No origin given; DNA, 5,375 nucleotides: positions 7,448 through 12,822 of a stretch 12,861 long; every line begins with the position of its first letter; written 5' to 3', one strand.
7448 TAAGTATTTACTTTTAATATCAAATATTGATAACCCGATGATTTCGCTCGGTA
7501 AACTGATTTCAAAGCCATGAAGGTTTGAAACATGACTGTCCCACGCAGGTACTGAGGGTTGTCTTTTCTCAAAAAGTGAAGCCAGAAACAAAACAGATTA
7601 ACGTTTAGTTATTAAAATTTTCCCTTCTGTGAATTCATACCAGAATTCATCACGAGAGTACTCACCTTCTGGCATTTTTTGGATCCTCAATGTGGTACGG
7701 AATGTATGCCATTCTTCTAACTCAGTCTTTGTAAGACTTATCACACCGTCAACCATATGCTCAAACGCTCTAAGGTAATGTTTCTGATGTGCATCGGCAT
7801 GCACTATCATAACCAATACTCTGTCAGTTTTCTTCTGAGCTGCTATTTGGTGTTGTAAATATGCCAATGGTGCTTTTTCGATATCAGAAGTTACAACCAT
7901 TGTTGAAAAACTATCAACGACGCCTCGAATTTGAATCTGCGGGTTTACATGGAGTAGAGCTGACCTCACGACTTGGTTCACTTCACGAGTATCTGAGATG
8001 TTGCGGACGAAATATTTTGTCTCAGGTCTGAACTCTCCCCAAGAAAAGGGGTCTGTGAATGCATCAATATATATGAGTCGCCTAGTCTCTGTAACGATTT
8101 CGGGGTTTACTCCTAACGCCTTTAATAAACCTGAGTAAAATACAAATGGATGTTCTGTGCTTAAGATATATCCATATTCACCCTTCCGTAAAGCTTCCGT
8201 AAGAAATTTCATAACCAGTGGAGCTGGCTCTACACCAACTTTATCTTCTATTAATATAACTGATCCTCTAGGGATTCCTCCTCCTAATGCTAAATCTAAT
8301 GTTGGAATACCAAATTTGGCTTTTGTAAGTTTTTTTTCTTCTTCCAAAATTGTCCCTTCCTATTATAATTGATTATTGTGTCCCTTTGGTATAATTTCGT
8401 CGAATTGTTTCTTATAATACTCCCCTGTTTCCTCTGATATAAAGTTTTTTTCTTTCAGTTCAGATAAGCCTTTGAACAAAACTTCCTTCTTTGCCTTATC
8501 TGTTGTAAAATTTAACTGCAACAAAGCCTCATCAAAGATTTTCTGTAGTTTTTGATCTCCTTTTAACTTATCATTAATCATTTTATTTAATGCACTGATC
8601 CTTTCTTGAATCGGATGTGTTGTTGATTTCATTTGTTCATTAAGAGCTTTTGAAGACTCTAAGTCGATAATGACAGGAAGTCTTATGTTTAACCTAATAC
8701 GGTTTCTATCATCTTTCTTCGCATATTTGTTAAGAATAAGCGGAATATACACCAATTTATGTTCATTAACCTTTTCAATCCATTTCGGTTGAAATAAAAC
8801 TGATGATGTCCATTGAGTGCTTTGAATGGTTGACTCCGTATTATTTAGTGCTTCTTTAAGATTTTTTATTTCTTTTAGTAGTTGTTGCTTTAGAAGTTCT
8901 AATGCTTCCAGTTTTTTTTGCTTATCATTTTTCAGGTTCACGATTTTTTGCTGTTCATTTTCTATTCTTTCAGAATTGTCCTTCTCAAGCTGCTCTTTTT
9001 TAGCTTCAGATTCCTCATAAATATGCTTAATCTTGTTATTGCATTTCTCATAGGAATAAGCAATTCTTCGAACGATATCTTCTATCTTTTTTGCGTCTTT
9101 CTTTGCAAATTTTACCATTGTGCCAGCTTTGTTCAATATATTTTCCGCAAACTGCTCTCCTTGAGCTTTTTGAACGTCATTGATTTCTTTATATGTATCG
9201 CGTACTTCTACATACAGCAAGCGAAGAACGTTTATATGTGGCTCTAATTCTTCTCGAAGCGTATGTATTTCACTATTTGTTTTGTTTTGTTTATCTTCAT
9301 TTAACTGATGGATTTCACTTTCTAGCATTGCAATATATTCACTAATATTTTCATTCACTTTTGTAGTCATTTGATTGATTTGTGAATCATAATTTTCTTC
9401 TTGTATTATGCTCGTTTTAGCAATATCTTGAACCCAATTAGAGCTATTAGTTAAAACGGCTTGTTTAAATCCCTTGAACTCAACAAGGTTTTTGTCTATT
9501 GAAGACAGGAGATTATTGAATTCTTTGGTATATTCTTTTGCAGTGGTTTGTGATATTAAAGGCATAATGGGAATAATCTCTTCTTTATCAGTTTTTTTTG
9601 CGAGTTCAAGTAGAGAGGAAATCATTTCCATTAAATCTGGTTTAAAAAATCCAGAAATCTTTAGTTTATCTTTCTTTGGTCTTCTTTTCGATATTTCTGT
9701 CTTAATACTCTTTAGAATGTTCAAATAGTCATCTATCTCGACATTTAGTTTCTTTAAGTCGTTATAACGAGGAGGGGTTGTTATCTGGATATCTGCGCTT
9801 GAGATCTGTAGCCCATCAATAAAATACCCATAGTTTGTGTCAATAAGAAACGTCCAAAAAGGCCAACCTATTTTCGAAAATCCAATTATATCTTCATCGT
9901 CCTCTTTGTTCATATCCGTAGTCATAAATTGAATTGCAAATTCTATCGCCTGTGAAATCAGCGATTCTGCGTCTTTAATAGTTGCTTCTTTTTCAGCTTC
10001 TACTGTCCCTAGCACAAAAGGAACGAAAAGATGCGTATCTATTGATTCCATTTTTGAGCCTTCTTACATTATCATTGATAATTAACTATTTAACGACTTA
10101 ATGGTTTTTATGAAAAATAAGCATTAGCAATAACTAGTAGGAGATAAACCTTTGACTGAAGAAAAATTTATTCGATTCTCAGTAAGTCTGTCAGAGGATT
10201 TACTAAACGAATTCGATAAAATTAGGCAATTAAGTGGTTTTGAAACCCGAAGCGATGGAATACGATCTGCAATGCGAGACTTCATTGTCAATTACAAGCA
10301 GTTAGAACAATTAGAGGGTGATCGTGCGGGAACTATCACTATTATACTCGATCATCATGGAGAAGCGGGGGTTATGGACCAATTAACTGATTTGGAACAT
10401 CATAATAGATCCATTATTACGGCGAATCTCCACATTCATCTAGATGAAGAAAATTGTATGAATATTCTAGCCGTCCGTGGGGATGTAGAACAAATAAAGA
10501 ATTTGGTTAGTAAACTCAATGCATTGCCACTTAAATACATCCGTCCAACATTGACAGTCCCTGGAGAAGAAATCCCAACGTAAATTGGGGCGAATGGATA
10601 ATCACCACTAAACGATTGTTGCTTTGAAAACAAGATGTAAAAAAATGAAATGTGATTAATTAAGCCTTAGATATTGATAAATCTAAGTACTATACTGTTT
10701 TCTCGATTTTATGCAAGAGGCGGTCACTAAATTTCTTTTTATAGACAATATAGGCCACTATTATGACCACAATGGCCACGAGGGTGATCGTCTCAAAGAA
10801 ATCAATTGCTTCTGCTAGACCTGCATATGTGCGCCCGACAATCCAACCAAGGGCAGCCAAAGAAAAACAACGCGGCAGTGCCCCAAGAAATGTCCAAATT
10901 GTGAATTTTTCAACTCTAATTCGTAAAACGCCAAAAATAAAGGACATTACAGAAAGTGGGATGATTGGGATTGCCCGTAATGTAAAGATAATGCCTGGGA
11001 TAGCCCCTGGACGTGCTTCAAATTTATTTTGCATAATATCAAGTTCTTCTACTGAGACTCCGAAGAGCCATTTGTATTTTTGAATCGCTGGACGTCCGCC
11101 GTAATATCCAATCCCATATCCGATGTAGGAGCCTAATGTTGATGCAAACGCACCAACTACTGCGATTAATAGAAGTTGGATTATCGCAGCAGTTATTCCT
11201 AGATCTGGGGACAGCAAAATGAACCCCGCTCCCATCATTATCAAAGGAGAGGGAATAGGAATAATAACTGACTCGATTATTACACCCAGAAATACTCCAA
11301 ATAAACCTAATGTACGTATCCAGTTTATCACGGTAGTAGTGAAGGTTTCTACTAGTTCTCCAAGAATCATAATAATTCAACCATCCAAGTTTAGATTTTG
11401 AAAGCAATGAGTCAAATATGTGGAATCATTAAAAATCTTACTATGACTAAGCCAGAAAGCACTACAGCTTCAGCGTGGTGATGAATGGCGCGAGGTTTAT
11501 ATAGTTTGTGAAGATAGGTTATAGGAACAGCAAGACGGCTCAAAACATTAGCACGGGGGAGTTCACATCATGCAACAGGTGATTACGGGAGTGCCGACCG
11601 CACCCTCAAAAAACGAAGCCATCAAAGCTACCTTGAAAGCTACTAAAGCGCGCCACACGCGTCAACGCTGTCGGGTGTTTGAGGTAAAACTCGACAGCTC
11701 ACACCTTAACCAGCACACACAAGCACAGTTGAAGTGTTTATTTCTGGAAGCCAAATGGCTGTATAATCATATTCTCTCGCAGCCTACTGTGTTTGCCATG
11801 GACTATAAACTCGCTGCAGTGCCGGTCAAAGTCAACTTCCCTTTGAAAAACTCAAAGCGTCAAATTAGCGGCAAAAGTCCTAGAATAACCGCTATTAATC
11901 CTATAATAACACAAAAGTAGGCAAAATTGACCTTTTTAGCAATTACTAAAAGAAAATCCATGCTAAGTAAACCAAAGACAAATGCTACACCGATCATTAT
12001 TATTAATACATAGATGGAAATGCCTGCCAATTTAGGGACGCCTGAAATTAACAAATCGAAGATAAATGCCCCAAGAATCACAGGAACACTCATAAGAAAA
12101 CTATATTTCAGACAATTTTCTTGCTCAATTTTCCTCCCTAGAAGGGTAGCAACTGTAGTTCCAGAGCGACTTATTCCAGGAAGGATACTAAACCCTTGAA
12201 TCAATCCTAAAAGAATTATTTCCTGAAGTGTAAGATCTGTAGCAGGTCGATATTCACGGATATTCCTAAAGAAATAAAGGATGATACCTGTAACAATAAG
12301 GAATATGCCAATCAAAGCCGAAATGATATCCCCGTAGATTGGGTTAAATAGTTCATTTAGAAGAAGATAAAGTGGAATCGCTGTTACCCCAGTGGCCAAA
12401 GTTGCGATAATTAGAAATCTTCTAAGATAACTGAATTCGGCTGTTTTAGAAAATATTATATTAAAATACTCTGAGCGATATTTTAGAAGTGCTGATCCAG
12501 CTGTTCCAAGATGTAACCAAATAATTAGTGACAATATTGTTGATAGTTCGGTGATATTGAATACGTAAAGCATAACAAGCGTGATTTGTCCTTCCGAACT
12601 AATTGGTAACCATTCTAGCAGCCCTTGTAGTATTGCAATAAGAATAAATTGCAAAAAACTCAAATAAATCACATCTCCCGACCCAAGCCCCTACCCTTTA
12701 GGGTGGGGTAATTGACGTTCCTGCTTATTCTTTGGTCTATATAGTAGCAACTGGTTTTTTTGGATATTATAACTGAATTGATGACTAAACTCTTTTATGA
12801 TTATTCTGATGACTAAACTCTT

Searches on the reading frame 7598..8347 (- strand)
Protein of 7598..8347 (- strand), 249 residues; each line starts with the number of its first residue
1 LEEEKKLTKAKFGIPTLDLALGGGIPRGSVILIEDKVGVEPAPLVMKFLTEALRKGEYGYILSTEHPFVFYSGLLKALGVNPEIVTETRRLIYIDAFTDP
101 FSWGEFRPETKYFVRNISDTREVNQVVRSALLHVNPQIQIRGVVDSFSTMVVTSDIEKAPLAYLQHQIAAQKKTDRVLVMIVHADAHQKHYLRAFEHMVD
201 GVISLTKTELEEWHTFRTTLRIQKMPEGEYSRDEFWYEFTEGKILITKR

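Call 4: search_protein_families(library=pfam, proteins=[window:7598-8347:-], max_evalue=0.01)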
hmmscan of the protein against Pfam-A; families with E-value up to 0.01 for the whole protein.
window:7598-8347:- (249 aa): 2 families
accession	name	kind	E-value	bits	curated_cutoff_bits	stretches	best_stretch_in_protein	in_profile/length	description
PF06745.19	ATPase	-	1.7e-18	67.2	26.6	1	11-248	2-228/231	KaiC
PF05625.17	PAXNEB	-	2.3e-05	24.1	28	1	13-47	22-56/366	PAXNEB protein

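Call 5: search_protein_families(library=ncbifam, proteins=[window:7598-8347:-], max_evalue=0.01)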
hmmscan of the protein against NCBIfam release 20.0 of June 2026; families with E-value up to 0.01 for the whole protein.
window:7598-8347:- (249 aa): 9 families
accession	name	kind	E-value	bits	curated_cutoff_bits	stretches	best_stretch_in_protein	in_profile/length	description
TIGR03877.1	thermo_KaiC_1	hypoth_equivalog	6.8e-20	71.6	307.25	1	8-247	2-233/238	KaiC domain-containing protein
TIGR03881.1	KaiC_arch_4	hypoth_equivalog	5.3e-15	55.7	247.8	1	10-246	3-227/231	KaiC domain-containing protein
TIGR03880.1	KaiC_arch_3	hypoth_equivalog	7.3e-10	38.8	249.45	2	13-66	1-54/224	KaiC domain-containing protein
NF052589.1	ArlH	equivalog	1e-09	38.4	215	1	15-224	7-199/229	archaellum protein ArlH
NF004723.0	PRK06067.1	subfamily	3.6e-09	36.5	194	1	10-226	16-213/243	flagellar accessory protein FlaH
NF006799.0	PRK09302.1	equivalog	1.5e-05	23.7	408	1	10-66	255-311/515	circadian clock protein KaiC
TIGR00416.1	sms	equivalog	0.00028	19.7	403.05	1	6-218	72-256/454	DNA repair protein RadA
TIGR02012.1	tigrfam_recA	equivalog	0.0052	16.1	325.3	1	6-81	32-106/321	recombinase RecA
NF006320.0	PRK08533.1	equivalog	0.0058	16.3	215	0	12-97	8-93/230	flagellar accessory protein FlaH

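Call 6: search_protein_families(library=padloc, proteins=[window:7598-8347:-], max_evalue=0.01)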
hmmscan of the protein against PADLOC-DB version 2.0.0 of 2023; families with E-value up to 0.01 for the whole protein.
window:7598-8347:- (249 aa): 0 families

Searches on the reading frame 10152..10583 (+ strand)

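Call 4: search_protein_families(library=pfam, proteins=[window:10152-10583:+], max_evalue=0.01)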
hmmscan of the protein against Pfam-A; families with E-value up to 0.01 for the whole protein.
window:10152-10583:+ (143 aa): 2 families
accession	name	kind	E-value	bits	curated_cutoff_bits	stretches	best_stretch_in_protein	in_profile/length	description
PF08753.17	NikR_C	-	9.2e-21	74.3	22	1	59-125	1-66/77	NikR C terminal nickel binding domain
PF01402.27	RHH_1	-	0.00024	21.4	20.5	1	8-44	1-36/39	Ribbon-helix-helix protein, copG family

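Call 5: search_protein_families(library=ncbifam, proteins=[window:10152-10583:+], max_evalue=0.01)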
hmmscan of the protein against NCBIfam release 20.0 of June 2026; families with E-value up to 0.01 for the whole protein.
window:10152-10583:+ (143 aa): 5 families
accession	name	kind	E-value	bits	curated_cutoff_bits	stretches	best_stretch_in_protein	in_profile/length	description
NF002169.0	PRK01002.1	subfamily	1.6e-41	141.5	111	1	5-142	3-140/141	nickel responsive regulator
NF003381.0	PRK04460.1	equivalog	1.8e-32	112.3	105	1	5-125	3-121/139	nickel-responsive transcriptional regulator NikR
NF001884.0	PRK00630.1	subfamily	1.8e-23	83.3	119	1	3-125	7-130/148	nickel responsive regulator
NF002815.0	PRK02967.1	equivalog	6.4e-21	74.8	83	1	8-124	3-118/139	nickel-responsive transcriptional regulator NikR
TIGR02793.1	nikR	equivalog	4.4e-16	59.3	175.45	1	8-123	2-115/129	nickel-responsive transcriptional regulator NikR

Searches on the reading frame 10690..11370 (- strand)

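Call 83: search_protein_families(library=pfam, proteins=[window:10690-11370:-], max_evalue=0.01)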
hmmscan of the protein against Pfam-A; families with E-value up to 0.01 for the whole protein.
window:10690-11370:- (226 aa): 1 family
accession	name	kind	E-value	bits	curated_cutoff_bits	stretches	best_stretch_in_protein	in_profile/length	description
PF09335.16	VTT_dom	-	3.3e-14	53.8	33.9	1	40-176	2-122/123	VTT domain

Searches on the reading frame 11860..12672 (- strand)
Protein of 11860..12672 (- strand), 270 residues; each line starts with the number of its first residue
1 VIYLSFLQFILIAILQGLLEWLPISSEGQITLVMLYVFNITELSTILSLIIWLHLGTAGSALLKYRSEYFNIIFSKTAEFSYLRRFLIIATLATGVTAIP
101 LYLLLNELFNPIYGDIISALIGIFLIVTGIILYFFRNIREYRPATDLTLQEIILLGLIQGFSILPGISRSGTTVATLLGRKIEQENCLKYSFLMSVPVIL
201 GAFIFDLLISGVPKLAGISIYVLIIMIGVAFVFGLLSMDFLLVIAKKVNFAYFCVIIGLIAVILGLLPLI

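Call 83: search_protein_families(library=pfam, proteins=[window:11860-12672:-], max_evalue=0.01)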
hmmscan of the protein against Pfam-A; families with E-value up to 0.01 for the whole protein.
window:11860-12672:- (270 aa): 1 family
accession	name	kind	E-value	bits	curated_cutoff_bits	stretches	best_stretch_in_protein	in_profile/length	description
PF02673.24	BacA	-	2.8e-45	155.5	33.4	1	10-259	2-256/257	Bacitracin resistance protein BacA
